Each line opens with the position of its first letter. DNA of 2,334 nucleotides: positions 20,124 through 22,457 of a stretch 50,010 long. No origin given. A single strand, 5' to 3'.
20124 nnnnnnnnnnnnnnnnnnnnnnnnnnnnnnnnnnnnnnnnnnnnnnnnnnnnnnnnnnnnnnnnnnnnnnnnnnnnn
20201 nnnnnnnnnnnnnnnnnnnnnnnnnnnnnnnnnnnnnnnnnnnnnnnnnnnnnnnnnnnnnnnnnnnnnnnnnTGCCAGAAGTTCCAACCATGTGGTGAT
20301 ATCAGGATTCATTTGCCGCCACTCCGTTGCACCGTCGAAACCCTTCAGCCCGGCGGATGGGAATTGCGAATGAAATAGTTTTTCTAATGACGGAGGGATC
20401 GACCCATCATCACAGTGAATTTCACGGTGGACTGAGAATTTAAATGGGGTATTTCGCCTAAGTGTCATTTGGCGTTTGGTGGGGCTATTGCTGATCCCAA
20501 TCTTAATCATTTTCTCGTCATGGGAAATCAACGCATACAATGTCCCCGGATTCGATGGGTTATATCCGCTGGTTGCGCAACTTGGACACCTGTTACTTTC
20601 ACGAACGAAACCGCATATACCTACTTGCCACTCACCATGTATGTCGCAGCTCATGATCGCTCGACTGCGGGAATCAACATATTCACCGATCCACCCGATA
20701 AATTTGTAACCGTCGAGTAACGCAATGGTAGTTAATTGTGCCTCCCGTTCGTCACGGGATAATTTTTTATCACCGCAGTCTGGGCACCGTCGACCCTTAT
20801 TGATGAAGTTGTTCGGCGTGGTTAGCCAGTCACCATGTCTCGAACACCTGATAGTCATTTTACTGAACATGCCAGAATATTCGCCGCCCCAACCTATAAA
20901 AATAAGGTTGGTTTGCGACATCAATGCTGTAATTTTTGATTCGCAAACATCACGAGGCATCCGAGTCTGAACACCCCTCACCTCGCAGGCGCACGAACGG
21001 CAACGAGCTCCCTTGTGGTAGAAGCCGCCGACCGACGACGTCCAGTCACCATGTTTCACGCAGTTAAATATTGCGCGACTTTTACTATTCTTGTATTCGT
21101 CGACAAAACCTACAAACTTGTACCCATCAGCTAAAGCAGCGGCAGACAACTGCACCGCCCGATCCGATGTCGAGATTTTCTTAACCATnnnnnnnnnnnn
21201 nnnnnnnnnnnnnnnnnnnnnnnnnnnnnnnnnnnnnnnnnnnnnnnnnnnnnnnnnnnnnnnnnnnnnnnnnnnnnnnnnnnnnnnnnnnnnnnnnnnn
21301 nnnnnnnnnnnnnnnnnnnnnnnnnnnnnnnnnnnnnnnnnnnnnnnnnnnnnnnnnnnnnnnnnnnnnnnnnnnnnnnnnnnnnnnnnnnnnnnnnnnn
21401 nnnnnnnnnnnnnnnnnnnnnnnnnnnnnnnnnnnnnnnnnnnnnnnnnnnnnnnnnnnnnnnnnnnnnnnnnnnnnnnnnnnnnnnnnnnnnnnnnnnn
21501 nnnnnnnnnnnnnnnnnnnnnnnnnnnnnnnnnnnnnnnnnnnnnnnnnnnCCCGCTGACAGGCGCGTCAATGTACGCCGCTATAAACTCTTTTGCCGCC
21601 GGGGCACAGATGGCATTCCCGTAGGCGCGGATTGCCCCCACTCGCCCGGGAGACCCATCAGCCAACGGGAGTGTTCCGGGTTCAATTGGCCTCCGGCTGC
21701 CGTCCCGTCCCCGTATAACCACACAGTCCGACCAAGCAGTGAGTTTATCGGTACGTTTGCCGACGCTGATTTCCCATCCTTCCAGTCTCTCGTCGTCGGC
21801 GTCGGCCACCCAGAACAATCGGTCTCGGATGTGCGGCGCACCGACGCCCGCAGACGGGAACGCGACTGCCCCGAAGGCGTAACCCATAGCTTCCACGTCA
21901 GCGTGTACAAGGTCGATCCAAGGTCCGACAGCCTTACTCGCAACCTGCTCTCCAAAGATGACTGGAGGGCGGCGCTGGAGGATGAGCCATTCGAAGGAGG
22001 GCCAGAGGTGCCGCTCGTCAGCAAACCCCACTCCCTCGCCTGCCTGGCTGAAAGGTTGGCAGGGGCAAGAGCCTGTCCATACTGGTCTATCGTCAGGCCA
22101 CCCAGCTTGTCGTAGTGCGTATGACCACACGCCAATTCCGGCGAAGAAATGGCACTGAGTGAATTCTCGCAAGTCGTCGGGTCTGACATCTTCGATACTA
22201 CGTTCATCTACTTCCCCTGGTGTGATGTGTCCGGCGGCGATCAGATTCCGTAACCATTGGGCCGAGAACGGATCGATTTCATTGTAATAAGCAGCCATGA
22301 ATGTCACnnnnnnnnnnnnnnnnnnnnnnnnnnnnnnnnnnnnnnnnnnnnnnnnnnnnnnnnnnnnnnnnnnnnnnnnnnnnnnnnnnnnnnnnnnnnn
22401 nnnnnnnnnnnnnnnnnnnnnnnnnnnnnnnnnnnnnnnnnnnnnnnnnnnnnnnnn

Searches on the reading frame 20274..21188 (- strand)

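Call 61: search_protein_families(library=phrogs, proteins=[window:20274-21188:-], max_evalue=0.001)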
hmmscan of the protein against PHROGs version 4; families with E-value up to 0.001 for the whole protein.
window:20274-21188:- (305 aa): 3 families
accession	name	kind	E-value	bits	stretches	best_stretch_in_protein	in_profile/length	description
phrog_681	-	DNA, RNA and nucleotide metabolism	1.2e-77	262.8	3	141-296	364-527/576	endonuclease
phrog_559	-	DNA, RNA and nucleotide metabolism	1.9e-22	80.8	1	22-207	135-307/607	HNH endonuclease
phrog_8130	-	unknown function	4.9e-06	26.8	1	197-283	162-245/434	-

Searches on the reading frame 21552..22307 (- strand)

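Call 61: search_protein_families(library=phrogs, proteins=[window:21552-22307:-], max_evalue=0.001)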
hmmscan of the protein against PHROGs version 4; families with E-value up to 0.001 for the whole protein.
window:21552-22307:- (252 aa): 3 families
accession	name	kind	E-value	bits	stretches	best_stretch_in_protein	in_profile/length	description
phrog_363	-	other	1.4e-76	258.8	1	3-247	8-314/327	DNA methyltransferase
phrog_116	-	other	1.1e-17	64.7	1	76-175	273-378/779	DNA methyltransferase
phrog_32758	-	other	3.1e-06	28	1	131-177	5-51/154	DNA methyltransferase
